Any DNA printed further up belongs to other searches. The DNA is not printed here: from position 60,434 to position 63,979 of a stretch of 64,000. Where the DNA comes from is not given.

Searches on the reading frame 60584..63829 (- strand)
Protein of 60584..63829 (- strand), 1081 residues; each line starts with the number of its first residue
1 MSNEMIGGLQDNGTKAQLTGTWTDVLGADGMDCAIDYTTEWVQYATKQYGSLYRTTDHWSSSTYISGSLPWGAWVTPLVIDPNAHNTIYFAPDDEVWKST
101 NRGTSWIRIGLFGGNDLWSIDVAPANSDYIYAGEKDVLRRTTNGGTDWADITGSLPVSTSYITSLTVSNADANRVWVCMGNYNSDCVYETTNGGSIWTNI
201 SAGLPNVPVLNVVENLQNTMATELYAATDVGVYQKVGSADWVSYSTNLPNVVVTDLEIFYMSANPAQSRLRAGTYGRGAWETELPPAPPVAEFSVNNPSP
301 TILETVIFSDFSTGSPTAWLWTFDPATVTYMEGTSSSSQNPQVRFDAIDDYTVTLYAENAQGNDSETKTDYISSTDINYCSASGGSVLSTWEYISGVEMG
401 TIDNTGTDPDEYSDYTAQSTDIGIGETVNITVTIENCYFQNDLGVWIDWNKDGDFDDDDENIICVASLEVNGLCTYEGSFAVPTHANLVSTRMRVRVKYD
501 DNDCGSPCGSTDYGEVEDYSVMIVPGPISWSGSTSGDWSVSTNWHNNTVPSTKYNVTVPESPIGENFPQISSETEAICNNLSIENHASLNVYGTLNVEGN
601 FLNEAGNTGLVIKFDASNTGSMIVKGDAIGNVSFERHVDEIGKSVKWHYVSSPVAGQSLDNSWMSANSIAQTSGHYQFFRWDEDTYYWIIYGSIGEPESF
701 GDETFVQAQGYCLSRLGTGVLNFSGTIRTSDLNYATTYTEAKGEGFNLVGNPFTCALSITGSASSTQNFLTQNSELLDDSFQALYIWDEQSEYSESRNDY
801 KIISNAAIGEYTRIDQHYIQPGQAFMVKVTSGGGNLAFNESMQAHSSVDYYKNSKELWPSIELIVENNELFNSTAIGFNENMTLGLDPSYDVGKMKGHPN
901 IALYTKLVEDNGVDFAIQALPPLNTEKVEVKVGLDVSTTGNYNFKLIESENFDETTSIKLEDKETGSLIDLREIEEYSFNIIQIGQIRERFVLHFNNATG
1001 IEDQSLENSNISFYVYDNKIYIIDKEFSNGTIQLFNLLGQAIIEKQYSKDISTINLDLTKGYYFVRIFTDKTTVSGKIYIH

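Call 4: search_protein_families(library=pfam, proteins=[window:60584-63829:-], max_evalue=0.01)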
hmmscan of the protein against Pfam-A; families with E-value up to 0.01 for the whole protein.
window:60584-63829:- (1081 aa): 6 families
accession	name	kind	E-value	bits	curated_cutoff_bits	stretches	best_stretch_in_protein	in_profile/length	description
PF20009.4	GEVED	-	2.9e-20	73.3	24.4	1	443-521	2-77/78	GEVED domain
PF18911.6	PKD_4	-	1.1e-05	25.8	27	1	288-372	3-83/85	PKD domain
PF00801.26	PKD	-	2e-05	25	23.5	1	305-368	16-76/80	PKD domain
PF18962.6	Por_Secre_tail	-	0.00012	22.7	27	1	1018-1080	8-75/75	Secretion system C-terminal sorting domain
PF18981.6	InlK_D3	-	0.0015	19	25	1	340-367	41-68/75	Internalin K domain (D3/D4)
PF23008.3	FN3_Tor_3rd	-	0.0044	17.4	30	0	534-589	15-70/92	Tyrosine-protein kinase receptor torso, third FN3 domain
